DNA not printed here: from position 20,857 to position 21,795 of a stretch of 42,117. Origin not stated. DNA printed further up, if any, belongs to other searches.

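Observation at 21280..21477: Near-perfect 11 x 18-bp tandem repeat encoding VG(G/E)YQ(K/E) hexapeptides in a minus-strand early gene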

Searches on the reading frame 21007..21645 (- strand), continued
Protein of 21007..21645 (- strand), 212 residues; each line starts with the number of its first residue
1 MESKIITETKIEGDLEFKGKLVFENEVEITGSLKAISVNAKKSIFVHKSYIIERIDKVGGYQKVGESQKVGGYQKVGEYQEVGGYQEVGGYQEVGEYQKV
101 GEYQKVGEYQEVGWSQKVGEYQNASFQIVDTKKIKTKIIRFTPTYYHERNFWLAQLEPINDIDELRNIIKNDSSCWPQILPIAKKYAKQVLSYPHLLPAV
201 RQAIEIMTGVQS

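Call 41: search_protein_families(library=ncbifam, proteins=[window:21007-21645:-, P0027, P0043, P0008, P0010], max_evalue=0.05)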
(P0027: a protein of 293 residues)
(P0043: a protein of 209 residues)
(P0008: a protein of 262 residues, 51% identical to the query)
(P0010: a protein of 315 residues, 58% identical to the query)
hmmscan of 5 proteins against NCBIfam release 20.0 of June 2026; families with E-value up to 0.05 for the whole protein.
window:21007-21645:- (212 aa): 0 families

P0027 (293 aa): 2 families
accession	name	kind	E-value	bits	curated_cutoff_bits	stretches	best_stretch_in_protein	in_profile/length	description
NF002060.0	PRK00892.1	subfamily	0.00014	21.1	207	1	52-126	100-174/345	UDP-3-O-(3-hydroxymyristoyl)glucosamine N-acyltransferase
NF010936.0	PRK14356.1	equivalog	0.012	14.5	666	1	66-140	250-320/456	bifunctional UDP-N-acetylglucosamine diphosphorylase/glucosamine-1-phosphate N-acetyltransferase GlmU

P0043 (209 aa): 4 families
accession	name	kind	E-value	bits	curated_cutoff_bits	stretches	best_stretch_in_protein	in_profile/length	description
NF033609.2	MSCRAMM_ClfA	exception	0.00076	17.3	1150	1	39-111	607-679/934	MSCRAMM family adhesin clumping factor ClfA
NF012181.0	MSCRAMM_SdrD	exception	0.0077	13.6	2500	1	41-106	1185-1254/1379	MSCRAMM family adhesin SdrD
NF033845.1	MSCRAMM_ClfB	exception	0.0085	14.1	999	1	39-109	587-657/871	MSCRAMM family adhesin clumping factor ClfB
NF000535.3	MSCRAMM_SdrC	exception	0.012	13.7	1700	1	40-109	756-825/963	MSCRAMM family adhesin SdrC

P0008 (262 aa): 1 family
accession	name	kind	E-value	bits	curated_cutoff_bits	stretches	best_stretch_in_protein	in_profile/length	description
NF003657.0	PRK05289.1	equivalog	0.019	14.1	226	0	128-169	19-60/264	acyl-ACP--UDP-N-acetylglucosamine O-acyltransferase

P0010 (315 aa): 0 families

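Call 44: find_encoding_contigs(protein=P0002, flank=8000, max_places=2)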
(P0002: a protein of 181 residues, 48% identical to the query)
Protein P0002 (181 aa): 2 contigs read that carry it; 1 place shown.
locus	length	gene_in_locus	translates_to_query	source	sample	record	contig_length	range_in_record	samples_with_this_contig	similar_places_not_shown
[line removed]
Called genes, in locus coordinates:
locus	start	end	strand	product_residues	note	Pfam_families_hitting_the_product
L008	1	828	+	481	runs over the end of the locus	-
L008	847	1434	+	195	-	-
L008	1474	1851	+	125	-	-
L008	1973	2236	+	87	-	-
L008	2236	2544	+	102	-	-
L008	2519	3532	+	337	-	PF00294:PfkB (weak)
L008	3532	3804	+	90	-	-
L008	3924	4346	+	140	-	PF07883:Cupin_2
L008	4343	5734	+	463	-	-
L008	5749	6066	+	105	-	-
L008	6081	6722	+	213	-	PF13419:HAD_2 (faint), PF00702:Hydrolase (weak), PF13242:Hydrolase_like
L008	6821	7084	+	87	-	-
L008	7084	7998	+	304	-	PF04404:ERF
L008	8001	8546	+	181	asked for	-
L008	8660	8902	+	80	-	-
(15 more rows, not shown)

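Call 45: find_encoding_contigs(protein=P0006, flank=6000, max_places=2)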
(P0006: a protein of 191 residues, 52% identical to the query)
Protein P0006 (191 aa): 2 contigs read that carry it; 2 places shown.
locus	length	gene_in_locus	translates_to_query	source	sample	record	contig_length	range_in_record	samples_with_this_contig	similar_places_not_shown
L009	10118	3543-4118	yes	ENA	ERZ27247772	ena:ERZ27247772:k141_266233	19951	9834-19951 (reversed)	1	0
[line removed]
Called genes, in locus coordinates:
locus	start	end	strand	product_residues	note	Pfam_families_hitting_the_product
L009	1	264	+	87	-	?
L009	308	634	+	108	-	PF12643:MazG-like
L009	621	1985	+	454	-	PF00271:Helicase_C (weak)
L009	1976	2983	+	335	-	PF01555:N6_N4_Mtase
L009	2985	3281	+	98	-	-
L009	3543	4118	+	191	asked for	-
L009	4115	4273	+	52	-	-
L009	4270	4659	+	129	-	PF05766:NinG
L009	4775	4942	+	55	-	-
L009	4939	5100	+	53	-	-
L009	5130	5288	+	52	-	-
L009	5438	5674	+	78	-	-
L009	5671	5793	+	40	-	-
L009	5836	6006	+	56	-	-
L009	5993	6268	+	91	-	-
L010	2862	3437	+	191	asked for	-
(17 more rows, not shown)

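Call 53: search_dna_similar(query=window:21007-21645:-, collection=phages, mode=protein, max_rows=20, max_evalue=0.001)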
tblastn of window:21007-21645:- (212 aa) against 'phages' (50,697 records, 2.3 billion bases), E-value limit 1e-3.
Records with a match: 1; places in all: 1; records where one place covers at least 80% of the query: 0.
Best place of each record, by identity: <60% 1.
By first word of the organism name: Sinorhizobium 1.
By host as written in the record: Sinohrizobium meliloti NRRL L-50 1.
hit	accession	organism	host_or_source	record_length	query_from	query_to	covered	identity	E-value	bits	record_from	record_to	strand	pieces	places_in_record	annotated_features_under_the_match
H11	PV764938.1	Sinorhizobium phage Phosso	Sinohrizobium meliloti NRRL L-50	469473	39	120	39%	34.1%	1e-4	48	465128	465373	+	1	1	hypothetical protein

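Call 56: search_protein_families(library=pfam, proteins=[P0079, P0073, P0105, P0091, P0071, P0089, P0108, P0109, P0084, P0106], max_evalue=0.001)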
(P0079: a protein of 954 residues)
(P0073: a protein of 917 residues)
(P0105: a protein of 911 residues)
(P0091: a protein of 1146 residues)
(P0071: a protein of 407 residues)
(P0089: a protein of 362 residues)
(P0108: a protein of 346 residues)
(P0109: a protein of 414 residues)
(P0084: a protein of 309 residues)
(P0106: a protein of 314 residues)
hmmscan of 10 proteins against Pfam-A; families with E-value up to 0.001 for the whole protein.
P0079 (954 aa): 3 families
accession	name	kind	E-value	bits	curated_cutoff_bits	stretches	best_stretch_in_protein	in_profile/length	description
PF02237.23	BPL_C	-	1.2e-08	35.2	21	0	39-60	25-46/48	Biotin protein ligase C terminal domain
PF18755.6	RAMA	-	1.1e-05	25.7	35.2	0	151-194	27-69/107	Restriction Enzyme Adenine Methylase Associated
PF05402.18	PqqD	-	0.00093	19.9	23.4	0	429-451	14-36/67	Coenzyme PQQ synthesis protein D (PqqD)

P0073 (917 aa): 2 families
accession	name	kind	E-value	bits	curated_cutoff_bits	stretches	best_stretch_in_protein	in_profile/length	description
PF13576.12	Pentapeptide_3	-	1.6e-11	44.7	27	0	342-383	3-45/48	Pentapeptide repeats (9 copies)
PF03414.19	Glyco_transf_6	-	0.00012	21.5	25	0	580-638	100-158/313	Glycosyltransferase family 6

P0105 (911 aa): 1 family
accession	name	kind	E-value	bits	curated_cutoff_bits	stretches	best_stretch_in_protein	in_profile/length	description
PF04519.19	Bactofilin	-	7.2e-07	29.8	27.9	0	360-439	25-96/98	Polymer-forming cytoskeletal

P0091 (1146 aa): 2 families
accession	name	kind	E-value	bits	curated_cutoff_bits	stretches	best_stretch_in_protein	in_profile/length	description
PF13884.11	Peptidase_S74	-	4.4e-10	40.1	22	1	1046-1096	1-57/58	Chaperone of endosialidase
PF04519.19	Bactofilin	-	1.3e-05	25.8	27.9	0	840-918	6-83/98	Polymer-forming cytoskeletal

P0071 (407 aa): 3 families
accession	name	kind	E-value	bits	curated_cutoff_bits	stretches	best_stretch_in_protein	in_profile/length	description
PF04519.19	Bactofilin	-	8.2e-10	39.3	27.9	0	72-172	7-93/98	Polymer-forming cytoskeletal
PF03961.19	FapA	-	2.7e-07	30.9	31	0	198-348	16-137/272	Flagellar Assembly Protein A beta solenoid domain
PF20597.4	pAdhesive_15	-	0.00045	20.6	23.8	0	67-196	22-106/254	Putative Ice-binding-like adhesive domain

P0089 (362 aa): 2 families
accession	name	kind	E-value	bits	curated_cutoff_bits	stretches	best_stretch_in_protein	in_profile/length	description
PF04519.19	Bactofilin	-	1e-05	26.1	27.9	0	28-75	22-68/98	Polymer-forming cytoskeletal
PF03961.19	FapA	-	1.9e-05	24.9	31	1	24-94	17-88/272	Flagellar Assembly Protein A beta solenoid domain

P0108 (346 aa): 2 families
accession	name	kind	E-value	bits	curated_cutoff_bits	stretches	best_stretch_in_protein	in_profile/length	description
PF04519.19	Bactofilin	-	2.5e-08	34.5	27.9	1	30-92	23-84/98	Polymer-forming cytoskeletal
PF03961.19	FapA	-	2.9e-08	34.1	31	1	27-93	19-82/272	Flagellar Assembly Protein A beta solenoid domain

P0109 (414 aa): 1 family
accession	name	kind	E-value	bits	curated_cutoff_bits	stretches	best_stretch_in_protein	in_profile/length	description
PF04519.19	Bactofilin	-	4.9e-08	33.6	27.9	0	35-124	7-97/98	Polymer-forming cytoskeletal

P0084 (309 aa): 1 family
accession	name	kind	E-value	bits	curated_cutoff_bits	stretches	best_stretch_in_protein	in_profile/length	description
PF04519.19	Bactofilin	-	1.4e-07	32.1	27.9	0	106-199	2-91/98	Polymer-forming cytoskeletal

P0106 (314 aa): 0 families
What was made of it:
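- On Bactofilin / FapA beta-solenoid superfamily: Profile hits P0071, P0108, P0109, P0084 and P0105 exceed the 27.9-bit Bactofilin cut-off (call 56).
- Distant profile hits exceed the Bactofilin cut-off (call 56).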

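Call 64: find_related_loci(query=A1, collection=genome_contigs, flank=6000)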
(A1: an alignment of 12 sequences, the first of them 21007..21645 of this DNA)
Query A1 (212 aa) in genome_contigs; peptide patterns used: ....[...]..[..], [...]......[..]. (x = any residue, [..] = any of these).
600 stretches matched a pattern (row limit reached: there are more); 1 encode a relative of the query (tblastn E <= 1e-3); 1 distinct loci.
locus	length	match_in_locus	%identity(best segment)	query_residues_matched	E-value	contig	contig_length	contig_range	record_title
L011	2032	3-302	56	100-207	9e-35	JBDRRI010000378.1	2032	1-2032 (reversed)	MAG: Candidatus Zixiibacteriota bacterium isolate MEGAHIT-group-2.90 k141_1217489, whole genome shotgun sequence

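Call 65: find_related_loci(query=A1, collection=metagenome_contigs, flank=4000)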
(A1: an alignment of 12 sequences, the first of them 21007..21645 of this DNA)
Query A1 (212 aa) in metagenome_contigs; peptide patterns used: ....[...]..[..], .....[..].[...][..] (x = any residue, [..] = any of these).
600 stretches matched a pattern (row limit reached: there are more); 13 encode a relative of the query (tblastn E <= 1e-3); 13 distinct loci.
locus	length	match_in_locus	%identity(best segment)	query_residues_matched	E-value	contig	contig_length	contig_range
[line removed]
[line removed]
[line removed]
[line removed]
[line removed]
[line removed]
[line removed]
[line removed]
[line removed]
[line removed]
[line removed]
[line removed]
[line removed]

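Call 70: search_protein_families(library=padloc, proteins=[window:21007-21645:-, P0008, P0010, P0027, P0032, P0043], max_evalue=0.01)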
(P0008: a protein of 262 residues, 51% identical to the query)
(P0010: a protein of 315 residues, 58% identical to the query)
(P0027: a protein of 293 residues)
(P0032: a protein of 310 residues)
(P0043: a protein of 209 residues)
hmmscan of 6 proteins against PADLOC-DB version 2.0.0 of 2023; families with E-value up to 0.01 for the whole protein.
window:21007-21645:- (212 aa): 0 families

P0008 (262 aa): 0 families

P0010 (315 aa): 0 families

P0027 (293 aa): 0 families

P0032 (310 aa): 1 family
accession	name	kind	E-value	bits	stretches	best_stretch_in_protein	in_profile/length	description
PDLC02510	BrxP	-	0.0091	12.2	0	10-51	105-152/779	BrxP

P0043 (209 aa): 1 family
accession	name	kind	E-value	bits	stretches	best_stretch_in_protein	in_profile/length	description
PDLC01363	Cas11a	-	0.0047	15.5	0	20-82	25-59/96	CAS-I-A; effector_SS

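Call 78: search_protein_families(library=pfam, proteins=[L020:839-1834:+], max_evalue=0.001)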
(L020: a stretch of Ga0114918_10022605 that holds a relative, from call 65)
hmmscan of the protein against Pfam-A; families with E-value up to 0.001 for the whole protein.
L020:839-1834:+ (331 aa): 4 families
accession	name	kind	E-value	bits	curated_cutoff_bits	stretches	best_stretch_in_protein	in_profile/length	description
PF17989.7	ALP_N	-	1.5e-18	67.8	26.3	1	4-152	1-148/148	Actin like proteins N terminal domain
PF21522.3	MreB-like_C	-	5e-11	43.7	27.8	1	177-296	1-121/123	Archaeal actin homologue MreB-like, C-terminal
PF22128.2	Alp7A_like_C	-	9.3e-06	25.9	22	1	176-303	3-140/156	Alp7A C-terminal domain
PF21523.3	ParM_N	-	0.00046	20.7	27.4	0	177-226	9-59/159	Plasmid segregation protein ParM, C-terminal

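Call 80: search_protein_families(library=phrogs, proteins=[L020:2412-3443:+], max_evalue=0.001)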
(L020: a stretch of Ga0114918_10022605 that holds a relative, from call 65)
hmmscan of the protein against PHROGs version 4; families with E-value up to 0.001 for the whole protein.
L020:2412-3443:+ (343 aa): 3 families
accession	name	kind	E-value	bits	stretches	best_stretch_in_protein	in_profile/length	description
phrog_1358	-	moron, auxiliary metabolic gene and host takeover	2.3e-10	39.7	1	210-343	604-757/1382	FtsK/SpoIIIE-like protein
phrog_2666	-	head and packaging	4.3e-08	33.3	1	209-338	321-464/555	terminase large subunit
phrog_7035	-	unknown function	1.2e-07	31.4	0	209-248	211-251/969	-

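Call 85: search_protein_families(library=pfam, alignment_id=A4, max_evalue=1)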
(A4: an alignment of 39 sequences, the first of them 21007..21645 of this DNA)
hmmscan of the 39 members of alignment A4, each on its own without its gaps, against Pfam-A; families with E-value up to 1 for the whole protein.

A. member 1, window:21007-21645:- (212 aa): 0 families

B. families by the number of members that match (of 39 scanned): 25 families
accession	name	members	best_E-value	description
PF03961.19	FapA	17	3.4e-06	Flagellar Assembly Protein A beta solenoid domain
PF04519.19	Bactofilin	17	4.4e-06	Polymer-forming cytoskeletal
PF03775.22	MinC_C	4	0.018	Septum formation inhibitor MinC, C-terminal domain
PF20597.4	pAdhesive_15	2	0.12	Putative Ice-binding-like adhesive domain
PF05594.20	Fil_haemagg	2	0.37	Haemagglutinin repeat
PF12760.12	Zn_ribbon_IS1595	1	0.00038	Transposase zinc-ribbon domain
PF00169.35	PH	1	0.0012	PH domain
PF15404.12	PH_4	1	0.0043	Pleckstrin homology domain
PF03966.22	Trm112p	1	0.04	Trm112p-like protein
PF22159.1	PSMA-like_N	1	0.097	Maltose-forming alpha-amylase-like, N-terminal domain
PF18267.7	Rubredoxin_C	1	0.11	Rubredoxin NAD+ reductase C-terminal domain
PF05485.17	THAP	1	0.11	THAP domain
PF10366.15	Vps39_1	1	0.11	Vacuolar sorting protein 39 domain 1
PF15650.12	Tox-REase-9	1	0.12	Restriction endonuclease fold toxin 9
PF12244.13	DUF3606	1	0.12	Protein of unknown function (DUF3606)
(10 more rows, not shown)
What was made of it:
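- On Bactofilin / FapA beta-solenoid superfamily: 17 of 39 relatives match Bactofilin and 17 match FapA at E <= 1, with best E 4.4e-6 and 3.4e-6 (call 85).
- On Left-handed beta-helix hexapeptide transferases: Hexapep matched 1 of 39 relatives at E 0.14 (call 85).
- Closest known: Bactofilin. Same: More distant profile hits pass the Bactofilin cut-off (calls 56, 85).
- Fold class: FapA and Bactofilin weak matches in 17 of 39 relatives each (call 85).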
